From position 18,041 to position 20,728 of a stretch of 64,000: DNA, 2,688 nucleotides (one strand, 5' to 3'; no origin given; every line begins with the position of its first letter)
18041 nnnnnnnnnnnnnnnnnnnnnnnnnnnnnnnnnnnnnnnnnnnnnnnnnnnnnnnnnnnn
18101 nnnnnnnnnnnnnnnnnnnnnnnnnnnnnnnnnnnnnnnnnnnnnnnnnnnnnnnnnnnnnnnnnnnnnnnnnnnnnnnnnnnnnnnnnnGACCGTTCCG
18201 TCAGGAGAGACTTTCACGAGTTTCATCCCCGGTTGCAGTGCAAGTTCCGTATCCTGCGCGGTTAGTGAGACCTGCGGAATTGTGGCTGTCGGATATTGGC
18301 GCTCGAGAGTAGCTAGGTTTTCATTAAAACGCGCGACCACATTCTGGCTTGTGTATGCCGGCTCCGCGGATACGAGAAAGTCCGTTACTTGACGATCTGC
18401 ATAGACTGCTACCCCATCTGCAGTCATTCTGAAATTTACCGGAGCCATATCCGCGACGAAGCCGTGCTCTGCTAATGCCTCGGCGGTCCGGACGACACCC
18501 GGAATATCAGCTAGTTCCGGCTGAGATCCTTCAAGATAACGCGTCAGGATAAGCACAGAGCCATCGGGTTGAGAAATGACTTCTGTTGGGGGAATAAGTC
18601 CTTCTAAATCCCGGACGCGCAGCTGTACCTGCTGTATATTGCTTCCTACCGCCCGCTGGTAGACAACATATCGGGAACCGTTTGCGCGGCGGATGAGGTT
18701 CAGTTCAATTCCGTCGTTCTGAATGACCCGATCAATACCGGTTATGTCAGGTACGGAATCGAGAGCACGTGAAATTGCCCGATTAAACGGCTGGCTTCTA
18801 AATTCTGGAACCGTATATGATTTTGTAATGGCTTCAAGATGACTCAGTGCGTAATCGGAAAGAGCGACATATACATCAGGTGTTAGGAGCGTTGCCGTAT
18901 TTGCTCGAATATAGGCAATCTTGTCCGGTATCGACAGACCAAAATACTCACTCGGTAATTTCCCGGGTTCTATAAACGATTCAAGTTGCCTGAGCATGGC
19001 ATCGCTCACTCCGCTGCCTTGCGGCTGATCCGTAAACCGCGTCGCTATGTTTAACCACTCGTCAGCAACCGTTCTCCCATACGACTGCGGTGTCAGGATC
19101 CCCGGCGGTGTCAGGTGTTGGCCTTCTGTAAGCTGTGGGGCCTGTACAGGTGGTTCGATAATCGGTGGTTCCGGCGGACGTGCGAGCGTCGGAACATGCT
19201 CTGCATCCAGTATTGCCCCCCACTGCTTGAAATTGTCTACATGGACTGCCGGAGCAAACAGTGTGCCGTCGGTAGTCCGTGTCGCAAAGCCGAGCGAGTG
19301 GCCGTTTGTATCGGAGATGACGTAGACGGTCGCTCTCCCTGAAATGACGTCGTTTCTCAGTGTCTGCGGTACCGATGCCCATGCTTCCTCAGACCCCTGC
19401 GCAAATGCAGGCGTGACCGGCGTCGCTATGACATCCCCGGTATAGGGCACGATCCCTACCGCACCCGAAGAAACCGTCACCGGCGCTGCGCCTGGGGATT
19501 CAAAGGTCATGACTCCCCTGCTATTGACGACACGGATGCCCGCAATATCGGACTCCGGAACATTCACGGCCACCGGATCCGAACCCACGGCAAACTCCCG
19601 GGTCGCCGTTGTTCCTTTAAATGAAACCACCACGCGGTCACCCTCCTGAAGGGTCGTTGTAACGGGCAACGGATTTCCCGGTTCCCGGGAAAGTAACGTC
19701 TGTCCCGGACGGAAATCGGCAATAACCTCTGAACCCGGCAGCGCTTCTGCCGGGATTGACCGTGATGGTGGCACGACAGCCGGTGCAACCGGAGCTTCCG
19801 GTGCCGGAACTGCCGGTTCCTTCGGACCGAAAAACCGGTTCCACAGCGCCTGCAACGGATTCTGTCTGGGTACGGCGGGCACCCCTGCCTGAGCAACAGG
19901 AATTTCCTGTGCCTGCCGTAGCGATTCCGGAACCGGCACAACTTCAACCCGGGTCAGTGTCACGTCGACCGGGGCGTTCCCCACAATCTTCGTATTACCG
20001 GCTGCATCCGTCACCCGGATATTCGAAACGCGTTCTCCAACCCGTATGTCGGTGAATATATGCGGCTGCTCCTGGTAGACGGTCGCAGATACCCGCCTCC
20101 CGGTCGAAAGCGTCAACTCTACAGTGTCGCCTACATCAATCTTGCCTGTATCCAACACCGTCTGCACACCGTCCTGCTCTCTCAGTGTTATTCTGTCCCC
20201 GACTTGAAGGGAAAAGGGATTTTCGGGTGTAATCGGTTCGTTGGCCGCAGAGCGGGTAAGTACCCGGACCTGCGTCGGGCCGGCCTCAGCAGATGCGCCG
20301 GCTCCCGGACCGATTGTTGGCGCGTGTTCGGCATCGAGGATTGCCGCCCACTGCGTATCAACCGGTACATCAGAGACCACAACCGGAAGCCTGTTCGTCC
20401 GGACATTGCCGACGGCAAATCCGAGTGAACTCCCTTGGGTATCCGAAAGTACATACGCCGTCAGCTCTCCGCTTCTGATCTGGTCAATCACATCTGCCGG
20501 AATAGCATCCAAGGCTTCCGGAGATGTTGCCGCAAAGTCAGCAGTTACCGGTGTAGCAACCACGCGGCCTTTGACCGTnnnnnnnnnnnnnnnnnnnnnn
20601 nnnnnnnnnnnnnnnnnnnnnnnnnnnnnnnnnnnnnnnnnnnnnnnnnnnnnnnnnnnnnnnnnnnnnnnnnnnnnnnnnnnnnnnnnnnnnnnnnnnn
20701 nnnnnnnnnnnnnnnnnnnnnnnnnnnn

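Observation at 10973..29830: Giant 6.3k-residue anchored surface protein combining signalling, protease and glycoside-hydrolase modules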

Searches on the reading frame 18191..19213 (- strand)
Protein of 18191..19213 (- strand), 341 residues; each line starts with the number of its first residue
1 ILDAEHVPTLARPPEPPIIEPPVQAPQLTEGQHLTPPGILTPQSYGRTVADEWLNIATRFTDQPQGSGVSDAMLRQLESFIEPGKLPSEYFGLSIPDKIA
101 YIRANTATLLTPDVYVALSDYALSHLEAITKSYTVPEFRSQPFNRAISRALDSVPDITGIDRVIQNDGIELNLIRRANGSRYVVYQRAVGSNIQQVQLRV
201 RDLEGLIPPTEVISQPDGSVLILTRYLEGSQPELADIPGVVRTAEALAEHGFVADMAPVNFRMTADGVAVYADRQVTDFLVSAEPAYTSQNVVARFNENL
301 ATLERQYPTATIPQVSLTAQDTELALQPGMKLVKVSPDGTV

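Call 34: search_protein_families(library=ncbifam, proteins=[window:18191-19213:-], max_evalue=1)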
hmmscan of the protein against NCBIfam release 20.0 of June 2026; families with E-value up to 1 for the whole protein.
window:18191-19213:- (341 aa): 0 families

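Call 49: find_homologous_proteins(query=A1, max_evalue=0.01)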
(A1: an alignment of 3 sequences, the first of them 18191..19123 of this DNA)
Query A1 (3 sequences): 8000 candidates shared short words with the query, none scored E <= 0.01.

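Call 58: predict_structure(alignment_id=A1)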
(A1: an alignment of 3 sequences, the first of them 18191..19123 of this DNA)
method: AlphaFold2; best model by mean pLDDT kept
length: 311 residues; sequences in the alignment: 3
mean_pLDDT: 81.6   pTM: 0.69
mean pLDDT of the five models: 81.6, 81.4, 78.1, 76.7, 64.8
residues with pLDDT >= 90: 70; 70-90: 200; 50-70: 32; < 50: 9
segments of 3 or more residues with pLDDT < 50: 1-9
pLDDT, mean of each block of 10 residues (from residue 1): 33 81 85 71 89 90 92 92 87 74 84 74 87 76 89 87 86 92 88 85 83 89 84 88 87 74 86 82 76 71 64 56
secondary structure, 60 per line:
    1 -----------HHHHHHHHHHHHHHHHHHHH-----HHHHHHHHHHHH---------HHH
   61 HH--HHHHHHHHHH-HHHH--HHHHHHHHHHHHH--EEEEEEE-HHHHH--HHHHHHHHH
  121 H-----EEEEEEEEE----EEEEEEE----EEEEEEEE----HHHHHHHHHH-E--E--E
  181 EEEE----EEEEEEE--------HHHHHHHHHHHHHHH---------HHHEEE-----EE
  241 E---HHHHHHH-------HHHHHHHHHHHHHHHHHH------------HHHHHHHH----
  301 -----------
elements in order: H12-31 H37-48 H58-62 H65-74 H76-79 H82-94 E97-103 H105-109 H112-121 E127-135 E140-146 E151-158 H163-172 E180-184 E189-195 H204-218 E231-233 E239-241 H245-251 H259-276 H289-296

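Call 61: fold_search(model_id=the predicted structure, library=pdb)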
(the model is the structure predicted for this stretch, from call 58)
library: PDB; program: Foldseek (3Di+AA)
matches with E <= 10: 1421; with E <= 0.001: 10
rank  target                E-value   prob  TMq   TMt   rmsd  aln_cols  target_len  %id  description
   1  7rsp_A                4.0e-04  0.93  0.24  0.16  20.1       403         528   10  Structure of the VPS34 kinase domain with compound 14 (released 2021-11-24)
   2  11yc                  4.5e-04  0.94  0.24  0.16  19.6       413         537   10  The structure of human Vacuolar Protein Sorting 34 catalytic domain bound to RD-II-123 (released 2026-03-25)
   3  6n3l_B                4.7e-04  1.00  0.26  0.33   9.9       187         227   14  Identification of novel, potent and selective GCN2 inhibitors as first-in-class anti-tumor agents (released 2019-10-09)
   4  6fdo_B                5.0e-04  1.00  0.36  0.39  14.3       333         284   12  Rio2 structure (released 2019-01-30)
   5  6n3l_A                5.6e-04  1.00  0.28  0.34   8.7       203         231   14  Identification of novel, potent and selective GCN2 inhibitors as first-in-class anti-tumor agents (released 2019-10-09)
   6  8rxr_B                7.7e-04  0.84  0.22  0.15  19.8       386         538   10  Crystal structure of VPS34 in complex with inhibitor SB02024 (released 2024-03-20)
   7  8bof                  9.0e-04  1.00  0.27  0.31  10.5       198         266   15  Crystal Structure of Ephrin A2 (EphA2) Receptor Protein Kinase with Compound 12 (released 2023-03-08)
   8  3ihy_E                9.5e-04  0.90  0.25  0.17  20.3       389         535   11  Human PIK3C3 crystal structure (released 2009-10-13)
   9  4uwk                  9.5e-04  0.90  0.25  0.16  20.0       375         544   11  Discovery of (2S)-8-((3R)-3-Methylmorpholin-4-yl)-1-(3-methyl-2-oxo- butyl)-2-(trifluoromethyl)-3,4-dihydro-2H-pyrimido( (released 2014-11-26)
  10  7rsj                  9.5e-04  0.87  0.24  0.16  20.4       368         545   10  Structure of the VPS34 kinase domain with compound 14 (released 2021-11-24)
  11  9e4v                  1.1e-03  0.87  0.24  0.17  20.3       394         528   10  The structure of human vacuolar protein sorting 34 catalytic domain bound to MES (released 2024-11-06)
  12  5ime_B                1.1e-03  1.00  0.32  0.34  10.8       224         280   13  Crystal structure of P21-activated kinase 1 (PAK1) in complex with compound 9 (released 2016-05-25)
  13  7qwk_C                1.4e-03  1.00  0.30  0.36   9.5       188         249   14  GCN2 (EIF2ALPHA KINASE 4, E2AK4) IN COMPLEX WITH COMPOUND 2 (released 2022-05-04)
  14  7fd0_A                1.6e-03  1.00  0.29  0.33  11.1       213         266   13  Crystal Structure of human RIPK1 kinase domain in complex with a novel inhibitor (released 2022-01-19)
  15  6q7f                  1.6e-03  1.00  0.28  0.31  10.6       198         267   16  Crystal Structure of Ephrin A2 (EphA2) Receptor Protein Kinase with the NVP-BHG712 derivative ATDL18 (released 2020-01-15)
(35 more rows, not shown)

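Call 62: find_related_loci(query=A1, collection=metagenome_contigs, flank=10000)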
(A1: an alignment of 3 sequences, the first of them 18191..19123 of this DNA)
Query A1 (311 aa) in metagenome_contigs; peptide patterns used: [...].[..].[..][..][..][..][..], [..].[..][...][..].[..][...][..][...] (x = any residue, [..] = any of these).
288 stretches matched a pattern, but none encodes a relative of the query by tblastn (E <= 1e-3).

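Call 82: fold_search(model_id=the predicted structure, library=viral)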
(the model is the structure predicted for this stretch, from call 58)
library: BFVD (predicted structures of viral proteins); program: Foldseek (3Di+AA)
matches with E <= 10: 708; with E <= 0.001: 1
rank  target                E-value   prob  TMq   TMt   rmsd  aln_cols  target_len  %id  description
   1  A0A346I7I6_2          7.9e-04  0.96  0.28  0.09  16.6       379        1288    9  Polyprotein 1a [Bellinger River virus]
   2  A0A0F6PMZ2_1          1.1e-03  0.99  0.28  0.09  14.1       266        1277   14  Replicase polyprotein 1ab [Bovine nidovirus TCH5]
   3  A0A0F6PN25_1          1.3e-03  0.90  0.25  0.10  17.3       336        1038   11  Pp1a [Bovine nidovirus TCH5]
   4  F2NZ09                1.8e-03  1.00  0.33  0.28   8.7       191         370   15  Complete DpAV4 genome [Diadromus pulchellus ascovirus 4a]
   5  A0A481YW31            2.1e-03  1.00  0.29  0.31  11.1       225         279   10  Putative serine/threonine protein kinase [Marseillevirus LCMAC201]
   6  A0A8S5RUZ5            2.2e-03  1.00  0.33  0.14   5.1       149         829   15  (no name in the UniProt tables at hand)
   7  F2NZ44                2.2e-03  0.99  0.30  0.27  12.1       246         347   12  non-specific serine/threonine protein kinase [Diadromus pulchellus ascovirus 4a]
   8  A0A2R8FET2            2.3e-03  0.99  0.27  0.34   9.6       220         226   13  Serine/Threonine protein kinase [Cedratvirus Zaza IHUMI]
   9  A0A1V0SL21            4.4e-03  0.60  0.22  0.12  19.0       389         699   11  Phosphoinositide 3-kinase [Klosneuvirus KNV1]
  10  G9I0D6                4.7e-03  1.00  0.26  0.31   4.8       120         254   12  non-specific serine/threonine protein kinase [Helicoverpa zea nudivirus 2]
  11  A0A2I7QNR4            4.7e-03  0.98  0.25  0.22  12.4       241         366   13  (no name in the UniProt tables at hand)
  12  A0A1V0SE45            5.8e-03  1.00  0.24  0.20   4.5       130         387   12  Serine/threonine protein kinase [Indivirus ILV1]
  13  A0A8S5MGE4            6.1e-03  0.99  0.29  0.21   9.1       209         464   10  PknB-like protein [Podoviridae sp. ctqve24]
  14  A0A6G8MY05            6.1e-03  0.98  0.29  0.38   8.3       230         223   12  Protein kinase [Cedratvirus kamchatka]
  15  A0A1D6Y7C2            6.1e-03  0.97  0.26  0.34   8.2       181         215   15  (no name in the UniProt tables at hand)
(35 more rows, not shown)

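Call 93: find_related_loci(query=A1, collection=viral_contigs, flank=10000)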
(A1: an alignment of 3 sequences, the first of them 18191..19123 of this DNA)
Query A1 (311 aa) in viral_contigs; peptide patterns used: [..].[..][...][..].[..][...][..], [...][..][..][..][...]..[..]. (x = any residue, [..] = any of these).
42 stretches matched a pattern, but none encodes a relative of the query by tblastn (E <= 1e-3).

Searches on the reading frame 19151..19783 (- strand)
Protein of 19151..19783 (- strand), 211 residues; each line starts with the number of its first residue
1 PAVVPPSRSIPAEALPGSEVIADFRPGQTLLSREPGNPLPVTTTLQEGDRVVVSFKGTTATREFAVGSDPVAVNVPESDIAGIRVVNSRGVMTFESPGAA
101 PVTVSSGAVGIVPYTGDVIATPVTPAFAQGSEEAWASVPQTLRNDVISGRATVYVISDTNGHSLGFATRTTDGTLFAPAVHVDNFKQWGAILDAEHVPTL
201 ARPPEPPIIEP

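Call 76: predict_structure(alignment_id=A2)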
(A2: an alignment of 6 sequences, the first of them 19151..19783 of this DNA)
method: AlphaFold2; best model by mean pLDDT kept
length: 211 residues; sequences in the alignment: 6
mean_pLDDT: 65.8   pTM: 0.44
mean pLDDT of the five models: 65.8, 62.5, 60.5, 59.8, 59.0
residues with pLDDT >= 90: 7; 70-90: 98; 50-70: 51; < 50: 55
segments of 3 or more residues with pLDDT < 50: 1-20, 106-115, 178-187, 189-191, 196-207
pLDDT, mean of each block of 10 residues (from residue 1): 31 38 74 65 85 84 78 66 87 79 49 56 85 75 86 78 71 55 46 49 46 61
secondary structure, 60 per line:
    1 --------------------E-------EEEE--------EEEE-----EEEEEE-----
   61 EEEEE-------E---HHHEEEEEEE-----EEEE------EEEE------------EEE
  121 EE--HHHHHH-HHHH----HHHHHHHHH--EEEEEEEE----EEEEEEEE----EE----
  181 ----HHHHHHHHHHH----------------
elements in order: E29-32 E41-44 E50-55 E61-65 E80-86 E92-95 E102-105 E118-122 H125-130 H132-135 H140-148 E151-158 E163-170 H185-195

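Call 78: fold_search(model_id=the predicted structure, library=pdb)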
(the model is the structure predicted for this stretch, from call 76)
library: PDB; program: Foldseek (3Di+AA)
matches with E <= 10: 961; with E <= 0.001: 0
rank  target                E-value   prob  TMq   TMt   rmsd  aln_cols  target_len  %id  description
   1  2ed8_MODEL_1_A        5.5e-02  0.63  0.21  0.35  14.4       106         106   17  Solution structure of the second fibronectin type III domain of human Netrin receptor DCC (released 2008-02-26)
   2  3s98                  1.0e-01  0.25  0.19  0.15  14.8       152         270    8  human IFNAR1 (released 2011-08-31)
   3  3p16_B                1.5e-01  0.05  0.11  0.07  16.6       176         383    9  Crystal structure of DNA polymerase III sliding clamp (released 2011-08-24)
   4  2yn3_D                2.5e-01  0.25  0.21  0.21  13.0       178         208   11  Structural insight into the giant calcium-binding adhesin SiiE: implications for the adhesion of Salmonella enterica t (released 2013-04-03)
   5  5v5l_C                2.7e-01  0.05  0.12  0.10  18.9       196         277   12  Crystal structure of HLA-B*5801 complex with HIV-1 gag derived peptide TW10 (released 2017-06-14)
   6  6ghn_C                2.8e-01  0.03  0.08  0.07  20.7       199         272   10  HLA-E*01:03 in complex with the Mtb44 peptide variant: Mtb44*P9-Phe. (released 2018-08-08)
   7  1x5g_MODEL_1_A        3.0e-01  0.30  0.20  0.32  17.7       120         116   16  The solution structure of the second fibronectin type III domain of human Neogenin (released 2005-11-15)
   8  5v5m_A                3.0e-01  0.04  0.10  0.09  19.2       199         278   12  Crystal structure of HLA-B*5701 complex with HIV-1 gag derived peptide TW10 (released 2017-06-14)
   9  2d31_D                3.2e-01  0.04  0.11  0.10  19.0       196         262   13  Crystal structure of disulfide-linked HLA-G dimer (released 2006-03-14)
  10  2cum_MODEL_1_A        3.5e-01  0.16  0.17  0.30  17.1       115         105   16  The solution structure of the 33rd fibronectin type III domain of human Tenascin-X (released 2005-11-26)
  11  6wl4_D                3.5e-01  0.03  0.09  0.11  19.4       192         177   14  preTCRbeta-pMHC complex crystal structure (released 2020-12-23)
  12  4lsd_F                3.7e-01  0.16  0.18  0.30  11.1       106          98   11  Myokine structure (released 2013-10-16)
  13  6j1v_A                3.7e-01  0.04  0.11  0.09  19.1       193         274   12  The structure of HLA-A*3003/RT313 (released 2019-09-25)
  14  5v5l_A                3.7e-01  0.04  0.10  0.09  19.1       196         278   11  Crystal structure of HLA-B*5801 complex with HIV-1 gag derived peptide TW10 (released 2017-06-14)
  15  6hyf_B                4.0e-01  0.21  0.18  0.32   9.9        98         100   14  Crystal structure of the third FNIII domain from rat beta4 integrin, a binding site for periaxin (released 2019-05-08)
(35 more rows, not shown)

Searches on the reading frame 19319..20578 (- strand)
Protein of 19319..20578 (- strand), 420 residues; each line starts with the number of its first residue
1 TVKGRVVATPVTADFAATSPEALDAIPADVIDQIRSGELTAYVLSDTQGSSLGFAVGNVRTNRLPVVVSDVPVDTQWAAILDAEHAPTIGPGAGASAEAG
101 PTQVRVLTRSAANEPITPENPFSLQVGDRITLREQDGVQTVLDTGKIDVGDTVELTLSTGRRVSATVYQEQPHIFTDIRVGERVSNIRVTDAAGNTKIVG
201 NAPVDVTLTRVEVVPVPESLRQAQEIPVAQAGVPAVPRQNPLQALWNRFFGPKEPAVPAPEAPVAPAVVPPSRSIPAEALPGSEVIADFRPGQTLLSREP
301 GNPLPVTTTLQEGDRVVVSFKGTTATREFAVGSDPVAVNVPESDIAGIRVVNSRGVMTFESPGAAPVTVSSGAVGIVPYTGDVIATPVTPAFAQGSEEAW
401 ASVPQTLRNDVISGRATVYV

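Call 26: search_protein_families(library=pfam, proteins=[window:19319-20578:-], max_evalue=1)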
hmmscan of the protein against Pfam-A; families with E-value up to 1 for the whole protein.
window:19319-20578:- (420 aa): 3 families
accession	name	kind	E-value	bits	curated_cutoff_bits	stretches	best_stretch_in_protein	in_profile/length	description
PF02080.26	TrkA_C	-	0.027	14.8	27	1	301-319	40-57/71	TrkA-C domain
PF21123.3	Dna2_Rift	-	0.19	12.4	27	0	123-164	43-84/98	Dna2 Rift barrel domain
PF11741.13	AMIN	-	0.19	12.3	20.5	1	299-353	17-68/101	AMIN domain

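Call 96: search_protein_families(library=phrogs, proteins=[window:19319-20578:-], max_evalue=0.01)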
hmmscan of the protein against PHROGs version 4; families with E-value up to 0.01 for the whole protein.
window:19319-20578:- (420 aa): 0 families
